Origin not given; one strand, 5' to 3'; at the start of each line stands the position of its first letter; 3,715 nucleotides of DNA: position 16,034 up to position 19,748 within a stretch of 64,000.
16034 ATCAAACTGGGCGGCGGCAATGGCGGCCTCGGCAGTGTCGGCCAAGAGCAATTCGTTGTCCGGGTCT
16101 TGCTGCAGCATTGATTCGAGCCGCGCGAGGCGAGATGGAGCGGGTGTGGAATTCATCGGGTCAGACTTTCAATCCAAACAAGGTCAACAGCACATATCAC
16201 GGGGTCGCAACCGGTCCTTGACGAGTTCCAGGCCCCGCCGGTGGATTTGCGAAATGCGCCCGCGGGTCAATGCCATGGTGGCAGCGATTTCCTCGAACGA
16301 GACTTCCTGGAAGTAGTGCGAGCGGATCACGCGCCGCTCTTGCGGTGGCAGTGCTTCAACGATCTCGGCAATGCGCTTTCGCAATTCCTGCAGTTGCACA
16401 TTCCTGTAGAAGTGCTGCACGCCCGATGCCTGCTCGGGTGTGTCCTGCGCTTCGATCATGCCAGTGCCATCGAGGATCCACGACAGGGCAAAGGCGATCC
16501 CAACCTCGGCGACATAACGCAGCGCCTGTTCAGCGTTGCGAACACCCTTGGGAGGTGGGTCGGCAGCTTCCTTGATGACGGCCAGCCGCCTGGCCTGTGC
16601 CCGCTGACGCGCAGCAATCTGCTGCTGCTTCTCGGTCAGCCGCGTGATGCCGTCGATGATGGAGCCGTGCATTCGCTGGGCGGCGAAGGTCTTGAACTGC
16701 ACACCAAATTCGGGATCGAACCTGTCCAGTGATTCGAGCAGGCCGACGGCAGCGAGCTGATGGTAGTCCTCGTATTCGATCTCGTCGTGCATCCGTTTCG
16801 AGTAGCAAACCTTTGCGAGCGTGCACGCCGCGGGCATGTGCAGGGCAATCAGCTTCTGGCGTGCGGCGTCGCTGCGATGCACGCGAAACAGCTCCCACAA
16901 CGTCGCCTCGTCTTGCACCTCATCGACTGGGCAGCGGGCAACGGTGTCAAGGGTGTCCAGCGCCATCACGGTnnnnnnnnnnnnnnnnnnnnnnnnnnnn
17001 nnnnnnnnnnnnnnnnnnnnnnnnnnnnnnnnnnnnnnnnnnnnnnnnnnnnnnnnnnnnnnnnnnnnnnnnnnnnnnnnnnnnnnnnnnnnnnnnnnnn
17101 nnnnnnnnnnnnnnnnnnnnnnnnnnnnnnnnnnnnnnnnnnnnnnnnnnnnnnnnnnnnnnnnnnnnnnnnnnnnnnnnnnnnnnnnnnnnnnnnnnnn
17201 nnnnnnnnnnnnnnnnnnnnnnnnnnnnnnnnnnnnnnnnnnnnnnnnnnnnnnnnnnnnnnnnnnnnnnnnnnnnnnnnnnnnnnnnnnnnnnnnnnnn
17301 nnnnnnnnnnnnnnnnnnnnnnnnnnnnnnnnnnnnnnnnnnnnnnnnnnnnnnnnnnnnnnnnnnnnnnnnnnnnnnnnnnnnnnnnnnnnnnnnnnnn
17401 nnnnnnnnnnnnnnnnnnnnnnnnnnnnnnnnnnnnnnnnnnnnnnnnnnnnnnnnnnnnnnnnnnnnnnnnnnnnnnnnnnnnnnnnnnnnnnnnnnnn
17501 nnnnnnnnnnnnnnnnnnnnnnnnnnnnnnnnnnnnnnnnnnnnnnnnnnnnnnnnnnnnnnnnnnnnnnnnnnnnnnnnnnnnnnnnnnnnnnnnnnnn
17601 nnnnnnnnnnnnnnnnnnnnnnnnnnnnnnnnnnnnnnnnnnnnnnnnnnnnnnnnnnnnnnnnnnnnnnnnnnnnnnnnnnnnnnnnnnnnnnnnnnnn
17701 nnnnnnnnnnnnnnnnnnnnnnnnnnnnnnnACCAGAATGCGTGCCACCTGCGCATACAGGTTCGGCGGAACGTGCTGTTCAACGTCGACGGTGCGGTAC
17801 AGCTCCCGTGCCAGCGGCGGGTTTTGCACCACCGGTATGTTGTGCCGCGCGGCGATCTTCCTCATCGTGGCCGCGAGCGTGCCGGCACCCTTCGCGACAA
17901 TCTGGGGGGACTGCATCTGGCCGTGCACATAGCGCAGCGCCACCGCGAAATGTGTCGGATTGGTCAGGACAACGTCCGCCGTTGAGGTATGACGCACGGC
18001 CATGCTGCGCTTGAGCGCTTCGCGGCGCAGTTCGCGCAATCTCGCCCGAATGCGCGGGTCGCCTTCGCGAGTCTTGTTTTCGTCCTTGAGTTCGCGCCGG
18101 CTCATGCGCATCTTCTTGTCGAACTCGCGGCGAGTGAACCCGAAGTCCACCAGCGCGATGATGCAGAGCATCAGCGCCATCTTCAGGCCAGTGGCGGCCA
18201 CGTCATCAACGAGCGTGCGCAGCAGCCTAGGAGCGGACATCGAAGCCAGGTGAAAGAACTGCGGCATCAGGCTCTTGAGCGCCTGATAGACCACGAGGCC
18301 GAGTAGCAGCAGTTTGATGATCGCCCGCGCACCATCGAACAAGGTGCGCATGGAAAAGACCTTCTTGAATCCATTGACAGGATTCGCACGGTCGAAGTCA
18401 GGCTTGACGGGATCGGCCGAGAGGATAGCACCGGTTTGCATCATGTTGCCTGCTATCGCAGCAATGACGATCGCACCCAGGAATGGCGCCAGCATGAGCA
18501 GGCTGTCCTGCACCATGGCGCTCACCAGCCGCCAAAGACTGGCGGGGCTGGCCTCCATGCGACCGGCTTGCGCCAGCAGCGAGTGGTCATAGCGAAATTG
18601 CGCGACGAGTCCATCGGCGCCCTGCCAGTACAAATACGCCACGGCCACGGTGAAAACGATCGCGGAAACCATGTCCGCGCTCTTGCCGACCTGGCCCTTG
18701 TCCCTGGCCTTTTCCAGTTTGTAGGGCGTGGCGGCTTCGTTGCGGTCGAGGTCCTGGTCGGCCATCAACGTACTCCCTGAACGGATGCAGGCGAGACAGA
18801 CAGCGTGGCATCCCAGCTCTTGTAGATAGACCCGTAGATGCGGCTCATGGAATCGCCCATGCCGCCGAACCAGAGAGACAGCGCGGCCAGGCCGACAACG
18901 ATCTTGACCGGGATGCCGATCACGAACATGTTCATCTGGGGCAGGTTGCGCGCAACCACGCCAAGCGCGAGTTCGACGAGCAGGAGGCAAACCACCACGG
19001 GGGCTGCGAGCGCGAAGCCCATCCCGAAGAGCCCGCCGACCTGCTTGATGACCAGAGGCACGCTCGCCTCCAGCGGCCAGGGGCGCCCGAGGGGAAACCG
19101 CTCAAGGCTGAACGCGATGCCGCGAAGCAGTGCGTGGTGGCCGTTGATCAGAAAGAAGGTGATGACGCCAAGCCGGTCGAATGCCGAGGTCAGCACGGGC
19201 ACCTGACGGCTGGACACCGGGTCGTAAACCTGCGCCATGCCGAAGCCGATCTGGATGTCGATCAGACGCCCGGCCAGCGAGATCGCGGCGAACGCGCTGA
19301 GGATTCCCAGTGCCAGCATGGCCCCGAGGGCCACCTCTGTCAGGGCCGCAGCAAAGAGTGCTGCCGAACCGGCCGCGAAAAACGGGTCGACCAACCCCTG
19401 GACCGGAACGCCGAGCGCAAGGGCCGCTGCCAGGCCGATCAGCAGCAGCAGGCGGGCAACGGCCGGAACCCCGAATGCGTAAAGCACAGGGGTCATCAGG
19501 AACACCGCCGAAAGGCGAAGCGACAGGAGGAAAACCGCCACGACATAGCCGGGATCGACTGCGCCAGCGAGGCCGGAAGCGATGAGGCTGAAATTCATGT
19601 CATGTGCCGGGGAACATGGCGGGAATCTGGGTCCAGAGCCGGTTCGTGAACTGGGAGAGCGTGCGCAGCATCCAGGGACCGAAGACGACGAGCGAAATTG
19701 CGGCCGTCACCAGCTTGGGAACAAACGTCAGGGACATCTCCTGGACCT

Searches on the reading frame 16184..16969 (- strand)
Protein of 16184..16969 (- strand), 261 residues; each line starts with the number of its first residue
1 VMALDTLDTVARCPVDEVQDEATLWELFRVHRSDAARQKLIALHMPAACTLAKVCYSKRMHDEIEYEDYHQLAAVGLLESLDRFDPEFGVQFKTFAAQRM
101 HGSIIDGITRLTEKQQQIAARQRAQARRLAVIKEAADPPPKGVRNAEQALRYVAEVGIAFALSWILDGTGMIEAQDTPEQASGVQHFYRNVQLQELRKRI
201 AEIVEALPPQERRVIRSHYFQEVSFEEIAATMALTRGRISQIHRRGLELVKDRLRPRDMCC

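Call 61: search_protein_families(library=pfam, proteins=[window:16184-16969:-], max_evalue=0.00001)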
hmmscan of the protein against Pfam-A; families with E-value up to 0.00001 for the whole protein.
window:16184-16969:- (261 aa): 3 families
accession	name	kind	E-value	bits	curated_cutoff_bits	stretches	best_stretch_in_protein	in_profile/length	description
PF04545.22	Sigma70_r4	-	7.7e-14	51.4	24.1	1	205-250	3-48/50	Sigma-70, region 4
PF04542.20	Sigma70_r2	-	3.4e-09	36.8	24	1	53-110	11-67/71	Sigma-70 region 2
PF08281.18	Sigma70_r4_2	-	2e-08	34.2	25.7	1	198-247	2-51/54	Sigma-70, region 4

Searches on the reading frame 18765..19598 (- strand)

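Call 62: search_protein_families(library=pfam, proteins=[window:18765-19598:-], max_evalue=0.00001)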
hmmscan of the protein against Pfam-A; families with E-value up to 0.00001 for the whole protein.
window:18765-19598:- (277 aa): 1 family
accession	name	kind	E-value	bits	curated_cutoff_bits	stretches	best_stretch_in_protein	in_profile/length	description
PF01311.25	Bac_export_1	-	1.1e-50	172.9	27.8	1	20-255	2-227/230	Bacterial export proteins, family 1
